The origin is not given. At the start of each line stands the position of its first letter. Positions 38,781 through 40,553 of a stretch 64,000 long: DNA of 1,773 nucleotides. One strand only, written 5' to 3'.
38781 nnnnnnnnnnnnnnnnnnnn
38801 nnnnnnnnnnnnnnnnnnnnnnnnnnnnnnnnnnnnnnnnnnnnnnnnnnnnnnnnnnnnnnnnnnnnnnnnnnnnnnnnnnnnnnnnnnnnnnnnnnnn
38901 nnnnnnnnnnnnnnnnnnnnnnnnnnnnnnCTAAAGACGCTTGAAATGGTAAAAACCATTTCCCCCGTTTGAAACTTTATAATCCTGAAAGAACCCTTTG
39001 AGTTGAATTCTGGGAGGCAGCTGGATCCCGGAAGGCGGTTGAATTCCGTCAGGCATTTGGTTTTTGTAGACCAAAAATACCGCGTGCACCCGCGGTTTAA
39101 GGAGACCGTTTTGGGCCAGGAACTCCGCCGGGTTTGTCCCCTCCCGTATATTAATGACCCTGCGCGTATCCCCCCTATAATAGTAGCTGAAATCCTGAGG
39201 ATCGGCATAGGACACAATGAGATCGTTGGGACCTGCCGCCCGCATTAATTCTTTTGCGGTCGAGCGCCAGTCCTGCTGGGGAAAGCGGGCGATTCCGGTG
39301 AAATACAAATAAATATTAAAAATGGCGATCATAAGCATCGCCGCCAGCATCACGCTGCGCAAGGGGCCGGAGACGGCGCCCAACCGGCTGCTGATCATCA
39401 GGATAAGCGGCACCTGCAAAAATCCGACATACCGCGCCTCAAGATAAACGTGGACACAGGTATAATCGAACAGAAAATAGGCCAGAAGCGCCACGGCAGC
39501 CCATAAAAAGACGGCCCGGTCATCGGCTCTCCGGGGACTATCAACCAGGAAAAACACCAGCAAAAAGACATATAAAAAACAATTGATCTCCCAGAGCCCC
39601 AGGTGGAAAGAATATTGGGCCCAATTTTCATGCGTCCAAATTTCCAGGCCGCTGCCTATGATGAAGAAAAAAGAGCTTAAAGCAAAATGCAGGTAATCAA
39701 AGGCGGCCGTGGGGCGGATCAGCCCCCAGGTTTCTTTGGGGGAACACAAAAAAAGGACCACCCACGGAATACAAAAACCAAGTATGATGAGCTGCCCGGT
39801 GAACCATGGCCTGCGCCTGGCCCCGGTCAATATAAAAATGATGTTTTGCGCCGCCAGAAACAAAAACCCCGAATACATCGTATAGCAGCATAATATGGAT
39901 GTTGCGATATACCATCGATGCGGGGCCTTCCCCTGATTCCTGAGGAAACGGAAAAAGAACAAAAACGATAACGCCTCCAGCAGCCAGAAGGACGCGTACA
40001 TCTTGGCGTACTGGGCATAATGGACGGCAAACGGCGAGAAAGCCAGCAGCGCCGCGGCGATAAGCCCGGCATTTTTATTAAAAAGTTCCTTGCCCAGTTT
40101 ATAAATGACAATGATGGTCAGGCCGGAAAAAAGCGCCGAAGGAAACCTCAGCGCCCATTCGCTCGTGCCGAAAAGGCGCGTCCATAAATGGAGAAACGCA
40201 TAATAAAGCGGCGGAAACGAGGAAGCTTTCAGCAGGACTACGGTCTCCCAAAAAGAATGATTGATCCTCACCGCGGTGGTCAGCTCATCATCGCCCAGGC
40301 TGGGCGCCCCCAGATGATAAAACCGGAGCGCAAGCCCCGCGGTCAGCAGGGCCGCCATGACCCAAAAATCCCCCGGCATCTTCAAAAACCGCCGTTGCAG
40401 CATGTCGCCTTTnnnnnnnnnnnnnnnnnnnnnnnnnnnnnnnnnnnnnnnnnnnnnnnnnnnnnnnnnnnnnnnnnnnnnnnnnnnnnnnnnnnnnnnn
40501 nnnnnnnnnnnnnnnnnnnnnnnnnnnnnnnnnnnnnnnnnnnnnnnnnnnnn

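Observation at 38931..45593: Arn/Ppm-Pmt-like lipid-linked sugar module: GT39-like GT-C transferase, Dpm1-like GT2, YdjC deacetylase, PP-loop ATPase, CE4 deacetylase, with DegT nearby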

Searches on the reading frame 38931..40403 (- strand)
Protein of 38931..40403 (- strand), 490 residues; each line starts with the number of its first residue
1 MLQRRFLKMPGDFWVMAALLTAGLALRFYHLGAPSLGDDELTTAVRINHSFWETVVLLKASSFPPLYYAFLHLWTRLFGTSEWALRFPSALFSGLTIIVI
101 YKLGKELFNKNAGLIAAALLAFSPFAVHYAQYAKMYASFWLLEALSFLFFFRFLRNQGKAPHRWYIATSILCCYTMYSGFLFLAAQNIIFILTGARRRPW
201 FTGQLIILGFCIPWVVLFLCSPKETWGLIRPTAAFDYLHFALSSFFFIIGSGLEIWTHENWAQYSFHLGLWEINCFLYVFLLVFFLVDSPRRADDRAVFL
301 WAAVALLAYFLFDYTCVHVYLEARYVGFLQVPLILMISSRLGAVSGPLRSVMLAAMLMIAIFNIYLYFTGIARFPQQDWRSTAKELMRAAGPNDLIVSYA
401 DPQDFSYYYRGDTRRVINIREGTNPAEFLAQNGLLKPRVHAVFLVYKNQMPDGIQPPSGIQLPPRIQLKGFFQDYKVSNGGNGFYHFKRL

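Call 3: search_protein_families(library=pfam, proteins=[window:38931-40403:-], max_evalue=0.01)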
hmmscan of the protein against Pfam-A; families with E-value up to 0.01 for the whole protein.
window:38931-40403:- (490 aa): 2 families
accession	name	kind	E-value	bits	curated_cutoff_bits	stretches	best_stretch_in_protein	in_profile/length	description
PF13231.12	PMT_2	-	5.9e-19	69.3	26.1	1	64-224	3-158/160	Dolichyl-phosphate-mannose-protein mannosyltransferase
PF02516.20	STT3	-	0.0018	18.3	24.5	1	81-192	95-208/405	Oligosaccharyl transferase STT3, N-terminal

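Call 6: search_protein_families(library=ncbifam, proteins=[window:38931-40403:-], max_evalue=0.001)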
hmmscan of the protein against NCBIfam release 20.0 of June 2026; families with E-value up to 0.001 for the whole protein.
window:38931-40403:- (490 aa): 2 families
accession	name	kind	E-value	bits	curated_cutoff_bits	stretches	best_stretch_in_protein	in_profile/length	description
TIGR03663.1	TIGR03663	subfamily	1.2e-07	31.1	126.25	1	16-164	4-148/435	flippase activity-associated protein Agl23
TIGR04154.1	archaeo_STT3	subfamily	1.4e-05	23.7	450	1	82-127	95-140/831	oligosaccharyl transferase, archaeosortase A system-associated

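Call 13: find_encoding_contigs(protein=window:38931-40403:-, flank=10000, max_places=6)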
Protein window:38931-40403:- (490 aa): no gene with exactly this product is on record in the collection.

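Call 15: find_homologous_proteins(query=window:38931-40403:-, max_evalue=0.00001)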
Query window:38931-40403:- (490 aa): 79 proteins with E <= 0.00001 among 8000 candidates.
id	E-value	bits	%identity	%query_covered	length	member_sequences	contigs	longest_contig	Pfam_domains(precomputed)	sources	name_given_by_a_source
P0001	0.0e+0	1125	100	100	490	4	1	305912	PF13231.13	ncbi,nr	ncbi:MAG: glycosyltransferase family 39 protein [Candidatus Omnitrophica bacterium]|nr:glycosyltrans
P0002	3.6e-165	569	54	100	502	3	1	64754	PF13231.13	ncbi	-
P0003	1.9e-162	560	52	100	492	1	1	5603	PF13231.13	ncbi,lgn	-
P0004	4.1e-160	552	53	99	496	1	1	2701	PF13231.13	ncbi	-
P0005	6.2e-131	456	47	98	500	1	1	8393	PF13231.13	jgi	jgi:uncharacterized membrane protein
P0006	7.5e-131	456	47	99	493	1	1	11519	PF13231.13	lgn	-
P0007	8.3e-128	446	47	100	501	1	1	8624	PF13231.13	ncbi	-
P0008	9.4e-125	435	49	98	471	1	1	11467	PF13231.13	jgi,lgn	-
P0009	9.2e-124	432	43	99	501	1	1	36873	PF13231.13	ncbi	-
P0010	2.0e-122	428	45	99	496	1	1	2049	PF13231.13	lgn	-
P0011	8.6e-121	422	46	98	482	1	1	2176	PF13231.13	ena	-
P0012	4.4e-120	420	44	98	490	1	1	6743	PF13231.13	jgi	jgi:mannosyltransferase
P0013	2.1e-119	418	44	99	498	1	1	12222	PF13231.13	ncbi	-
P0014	3.4e-117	411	46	88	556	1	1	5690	PF13231.13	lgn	-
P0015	8.6e-115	403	44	98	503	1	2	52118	PF13231.13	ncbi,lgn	-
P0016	2.4e-114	401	44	98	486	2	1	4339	PF13231.13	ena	-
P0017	2.1e-113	398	44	98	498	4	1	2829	PF13231.13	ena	-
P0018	9.0e-112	393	43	96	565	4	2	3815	PF13231.13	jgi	-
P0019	6.6e-109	383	50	76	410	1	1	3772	PF13231.13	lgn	-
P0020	7.3e-109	383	41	100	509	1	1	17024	PF13231.13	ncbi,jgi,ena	-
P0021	1.1e-108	383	42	95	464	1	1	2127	PF13231.13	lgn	-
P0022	1.2e-107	379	42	98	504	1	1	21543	PF13231.13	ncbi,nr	ncbi:MAG: glycosyltransferase family 39 protein [Candidatus Omnitrophica bacterium]|nr:glycosyltrans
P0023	2.7e-107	378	42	97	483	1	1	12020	PF13231.13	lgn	-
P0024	3.6e-103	364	42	91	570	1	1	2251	PF13231.13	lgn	-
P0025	1.9e-102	362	40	100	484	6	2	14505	PF13231.13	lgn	-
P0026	7.8e-102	360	47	80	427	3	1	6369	PF13231.13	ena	-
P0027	2.4e-101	358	39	100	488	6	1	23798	PF13231.13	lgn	-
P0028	2.0e-93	332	47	75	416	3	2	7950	PF13231.13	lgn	-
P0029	3.4e-81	292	44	74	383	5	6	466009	PF13231.13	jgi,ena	-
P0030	7.9e-78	281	35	96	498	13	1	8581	PF13231.13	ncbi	-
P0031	1.1e-50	191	32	98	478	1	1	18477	PF13231.13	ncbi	-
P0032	1.5e-25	108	29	95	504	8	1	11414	PF02366.25,PF13231.13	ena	-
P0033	7.7e-23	99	46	30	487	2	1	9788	PF02366.25,PF13231.13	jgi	-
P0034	1.2e-22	99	39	38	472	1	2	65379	PF13231.13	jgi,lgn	jgi:mannosyltransferase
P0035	6.2e-21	93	23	83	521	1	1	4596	PF13231.13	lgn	-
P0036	1.0e-20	92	41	36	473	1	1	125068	PF02366.25,PF13231.13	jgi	jgi:mannosyltransferase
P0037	1.2e-19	89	41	31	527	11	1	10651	PF13231.13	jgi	jgi:mannosyltransferase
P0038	1.4e-18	85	41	31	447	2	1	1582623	PF02366.25,PF13231.13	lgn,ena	-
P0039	2.1e-18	85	37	40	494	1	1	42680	PF13231.13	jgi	jgi:mannosyltransferase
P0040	4.4e-17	80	34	43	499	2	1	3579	PF13231.13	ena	-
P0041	1.4e-16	79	35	41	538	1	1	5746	PF13231.13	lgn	-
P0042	1.8e-15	75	43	27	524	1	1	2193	PF13231.13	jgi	-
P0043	2.6e-15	74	46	22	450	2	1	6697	PF13231.13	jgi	-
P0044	4.3e-15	74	35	31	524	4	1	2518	PF13231.13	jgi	jgi:mannosyltransferase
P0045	1.1e-14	72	37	36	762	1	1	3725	PF11028.15,PF13231.13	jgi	jgi:mannosyltransferase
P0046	2.6e-14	71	36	39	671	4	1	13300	PF13231.13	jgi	-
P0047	1.3e-13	69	30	41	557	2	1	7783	PF13231.13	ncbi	ncbi:MAG: glycosyltransferase family 39 protein [Phycisphaerae bacterium]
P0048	1.6e-13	69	36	33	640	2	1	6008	PF13231.13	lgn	-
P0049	5.5e-13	67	43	22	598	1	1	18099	PF13231.13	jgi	jgi:4-amino-4-deoxy-L-arabinose transferase-like glycosyltransferase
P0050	4.9e-12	64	34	36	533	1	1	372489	PF02366.25,PF13231.13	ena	-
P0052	2.5e-11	61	27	72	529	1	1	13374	PF13231.13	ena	-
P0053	4.6e-10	57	41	25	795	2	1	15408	PF13231.13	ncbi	ncbi:MAG: glycosyltransferase family 39 protein [Anaerolineae bacterium]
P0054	5.7e-10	57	41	24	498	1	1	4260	PF13231.13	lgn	-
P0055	7.4e-10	56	36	24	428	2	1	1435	PF13231.13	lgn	-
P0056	2.2e-9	55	31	40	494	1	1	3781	PF13231.13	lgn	-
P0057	2.4e-9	55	37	29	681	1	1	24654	PF13231.13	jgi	jgi:hypothetical protein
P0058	2.5e-9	55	36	27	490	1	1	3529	PF13231.13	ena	-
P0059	4.0e-9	54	30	40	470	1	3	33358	PF13231.13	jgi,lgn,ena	-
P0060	1.0e-8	53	35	26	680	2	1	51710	PF13231.13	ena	-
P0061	1.0e-8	53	37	23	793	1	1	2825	PF11028.15,PF13231.13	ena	-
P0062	1.1e-8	53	36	27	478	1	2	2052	PF13231.13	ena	-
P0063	1.6e-8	52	39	19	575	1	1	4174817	PF13231.13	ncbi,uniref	ncbi:glycosyltransferase family 39 protein [Defluviimonas sp. SAOS-178_SWC]|uniref:glycosyltransfera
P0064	2.3e-8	52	36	32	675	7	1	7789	PF13231.13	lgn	-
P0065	3.2e-8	51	32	35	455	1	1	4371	PF13231.13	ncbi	-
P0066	4.7e-8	51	28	39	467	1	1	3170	PF13231.13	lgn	-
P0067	5.2e-8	50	33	36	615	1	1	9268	PF13231.13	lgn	-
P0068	5.3e-8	50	33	39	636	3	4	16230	PF13231.13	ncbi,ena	-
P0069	8.4e-8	50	30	39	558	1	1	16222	PF11028.15,PF13231.13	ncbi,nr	ncbi:MAG: DUF2723 domain-containing protein, partial [Chloroflexaceae bacterium]|nr:DUF2723 domain-c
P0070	1.3e-7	49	28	49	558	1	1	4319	PF13231.13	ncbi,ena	-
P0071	2.3e-7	48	37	25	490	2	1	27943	PF13231.13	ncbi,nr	ncbi:MAG: glycosyltransferase family 39 protein [Candidatus Eisenbacteria bacterium]|nr:glycosyltran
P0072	2.6e-7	48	34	22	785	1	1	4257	PF11028.15,PF13231.13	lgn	-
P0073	3.3e-7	48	33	37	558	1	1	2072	PF13231.13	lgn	-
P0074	4.0e-7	47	36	25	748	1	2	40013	PF11028.15,PF13231.13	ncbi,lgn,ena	-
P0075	5.4e-7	47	35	25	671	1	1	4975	PF13231.13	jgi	jgi:hypothetical protein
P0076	6.7e-7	47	30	33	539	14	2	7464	PF13231.13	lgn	-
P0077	6.9e-7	47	31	34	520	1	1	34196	PF02366.25,PF13231.13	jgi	jgi:4-amino-4-deoxy-L-arabinose transferase-like glycosyltransferase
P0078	8.4e-7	46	24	68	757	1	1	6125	PF11028.15,PF13231.13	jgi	jgi:mannosyltransferase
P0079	6.0e-6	44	32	28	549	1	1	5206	PF02366.25,PF13231.13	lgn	-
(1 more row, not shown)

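Call 16: find_encoding_contigs(protein=P0002, flank=10000, max_places=2)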
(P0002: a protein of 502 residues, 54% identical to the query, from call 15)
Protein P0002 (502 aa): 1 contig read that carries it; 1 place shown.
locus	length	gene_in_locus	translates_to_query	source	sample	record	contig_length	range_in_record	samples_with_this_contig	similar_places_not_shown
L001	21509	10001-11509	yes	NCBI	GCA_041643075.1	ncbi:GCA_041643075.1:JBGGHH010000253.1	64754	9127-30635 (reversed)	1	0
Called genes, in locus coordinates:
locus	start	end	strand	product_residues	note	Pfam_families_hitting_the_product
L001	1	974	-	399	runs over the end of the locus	PF04101:Glyco_tran_28_C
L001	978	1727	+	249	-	PF10096:DUF2334 (weak)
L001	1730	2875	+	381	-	PF04055:Radical_SAM, PF13186:SPASM (weak)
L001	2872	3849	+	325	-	PF04055:Radical_SAM, PF13186:SPASM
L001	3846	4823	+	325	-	PF00733:Asn_synthase, PF06508:QueC (weak)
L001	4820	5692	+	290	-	PF04794:YdjC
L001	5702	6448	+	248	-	PF00535:Glycos_transf_2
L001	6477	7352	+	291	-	PF04055:Radical_SAM (weak), PF13186:SPASM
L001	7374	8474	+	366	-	PF04055:Radical_SAM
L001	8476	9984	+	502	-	PF13231:PMT_2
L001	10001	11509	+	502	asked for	PF13231:PMT_2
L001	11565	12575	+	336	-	PF13186:SPASM (weak)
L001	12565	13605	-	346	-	PF01636:APH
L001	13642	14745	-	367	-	-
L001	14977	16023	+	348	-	PF11104:PilM_2, PF14450:FtsA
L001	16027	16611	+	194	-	PF05137:PilN (faint)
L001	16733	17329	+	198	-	PF04350:PilO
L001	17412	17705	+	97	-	-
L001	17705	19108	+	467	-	PF21305:type_II_gspD_N0 (faint), PF07660:STN, PF03958:Secretin_N, PF00263:Secretin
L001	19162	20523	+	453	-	PF10150:RNase_E_G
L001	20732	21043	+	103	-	PF00829:Ribosomal_L21p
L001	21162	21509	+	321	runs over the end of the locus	PF01018:GTP1_OBG, PF01926:MMR_HSR1, PF02421:FeoB_N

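Call 17: find_encoding_contigs(protein=P0015, flank=10000, max_places=2)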
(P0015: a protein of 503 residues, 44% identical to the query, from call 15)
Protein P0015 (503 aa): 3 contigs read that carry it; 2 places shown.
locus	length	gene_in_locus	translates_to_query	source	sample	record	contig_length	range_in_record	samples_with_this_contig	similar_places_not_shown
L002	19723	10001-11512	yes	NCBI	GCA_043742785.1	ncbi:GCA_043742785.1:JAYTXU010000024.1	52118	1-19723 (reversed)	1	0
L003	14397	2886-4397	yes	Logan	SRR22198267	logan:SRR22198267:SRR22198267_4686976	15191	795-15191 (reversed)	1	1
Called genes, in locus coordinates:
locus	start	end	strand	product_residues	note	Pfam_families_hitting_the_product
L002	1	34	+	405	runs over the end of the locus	PF04551:GcpE, PF26540:GcpE_C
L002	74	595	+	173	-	PF27542:ArfC (faint), PF02805:Ada_Zn_binding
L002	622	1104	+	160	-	PF02870:Methyltransf_1N, PF01035:DNA_binding_1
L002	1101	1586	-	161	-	PF08534:Redoxin, PF00578:AhpC-TSA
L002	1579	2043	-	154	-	PF00903:Glyoxalase, PF22677:Ble-like_N (weak)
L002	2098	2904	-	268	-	PF02811:PHP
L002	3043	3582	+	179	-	PF01227:GTP_cyclohydroI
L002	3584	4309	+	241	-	PF00106:adh_short, PF08659:KR, PF13561:adh_short_C2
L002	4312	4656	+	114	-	PF02152:FolB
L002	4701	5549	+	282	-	PF01061:ABC2_membrane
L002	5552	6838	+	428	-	PF00005:ABC_tran, PF13304:AAA_21 (faint), PF14524:Wzt_C (faint)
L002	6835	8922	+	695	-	PF01408:GFO_IDH_MocA, PF02894:GFO_IDH_MocA_C, PF22725:GFO_IDH_MocA_C3, PF01041:DegT_DnrJ_EryC1, PF01212:Beta_elim_lyase (weak)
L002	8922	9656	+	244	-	PF00535:Glycos_transf_2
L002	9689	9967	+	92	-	PF07578:LAB_N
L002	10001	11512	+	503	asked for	PF13231:PMT_2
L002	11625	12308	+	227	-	PF00132:Hexapep (faint)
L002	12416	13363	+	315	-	-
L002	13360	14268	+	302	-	-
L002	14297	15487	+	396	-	PF13439:Glyco_transf_4 (faint), PF00534:Glycos_transf_1, PF13692:Glyco_trans_1_4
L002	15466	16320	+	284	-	PF00535:Glycos_transf_2, PF10111:Glyco_tranf_2_2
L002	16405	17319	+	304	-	PF13641:Glyco_tranf_2_3, PF00535:Glycos_transf_2, PF10111:Glyco_tranf_2_2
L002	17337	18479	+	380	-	PF13439:Glyco_transf_4, PF20706:GT4-conflict, PF00534:Glycos_transf_1, PF13692:Glyco_trans_1_4, PF13524:Glyco_trans_1_2 (weak)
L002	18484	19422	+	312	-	PF09258:Glyco_transf_64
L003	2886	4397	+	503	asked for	PF13231:PMT_2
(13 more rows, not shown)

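Call 18: find_encoding_contigs(protein=P0029, flank=10000, max_places=2)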
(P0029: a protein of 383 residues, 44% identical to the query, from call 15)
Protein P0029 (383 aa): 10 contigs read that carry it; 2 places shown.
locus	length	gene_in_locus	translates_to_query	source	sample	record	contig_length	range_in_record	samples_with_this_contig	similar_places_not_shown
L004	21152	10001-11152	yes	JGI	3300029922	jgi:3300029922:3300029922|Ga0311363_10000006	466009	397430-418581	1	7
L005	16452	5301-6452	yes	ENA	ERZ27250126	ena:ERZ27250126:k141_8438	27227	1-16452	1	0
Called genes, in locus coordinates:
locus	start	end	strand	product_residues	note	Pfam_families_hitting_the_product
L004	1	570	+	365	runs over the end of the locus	-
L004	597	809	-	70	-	-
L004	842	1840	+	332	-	PF13472:Lipase_GDSL_2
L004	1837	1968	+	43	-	-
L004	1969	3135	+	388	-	-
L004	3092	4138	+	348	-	PF13353:Fer4_12 (weak), PF04055:Radical_SAM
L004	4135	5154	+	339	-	PF04055:Radical_SAM, PF13353:Fer4_12 (weak)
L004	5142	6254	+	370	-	PF00155:Aminotran_1_2, PF00266:Aminotran_5 (weak), PF01041:DegT_DnrJ_EryC1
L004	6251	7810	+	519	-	-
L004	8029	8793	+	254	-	-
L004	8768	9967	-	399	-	PF04101:Glyco_tran_28_C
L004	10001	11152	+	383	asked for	PF13231:PMT_2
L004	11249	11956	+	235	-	PF10096:DUF2334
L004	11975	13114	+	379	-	PF04055:Radical_SAM (weak), PF13186:SPASM (weak)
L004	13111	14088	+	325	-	PF04055:Radical_SAM, PF13186:SPASM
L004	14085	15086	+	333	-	PF00733:Asn_synthase, PF06508:QueC (weak)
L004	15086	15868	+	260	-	PF00535:Glycos_transf_2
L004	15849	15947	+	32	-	-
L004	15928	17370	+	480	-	PF04055:Radical_SAM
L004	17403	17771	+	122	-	-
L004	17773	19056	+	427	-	PF13231:PMT_2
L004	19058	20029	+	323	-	PF01073:3Beta_HSD, PF01370:Epimerase, PF02719:Polysacc_synt_2, PF04321:RmlD_sub_bind, PF13460:NAD_binding_10 (weak), PF16363:GDP_Man_Dehyd, PF07993:NAD_binding_4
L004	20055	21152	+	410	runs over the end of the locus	-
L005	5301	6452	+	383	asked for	PF13231:PMT_2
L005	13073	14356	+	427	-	PF13231:PMT_2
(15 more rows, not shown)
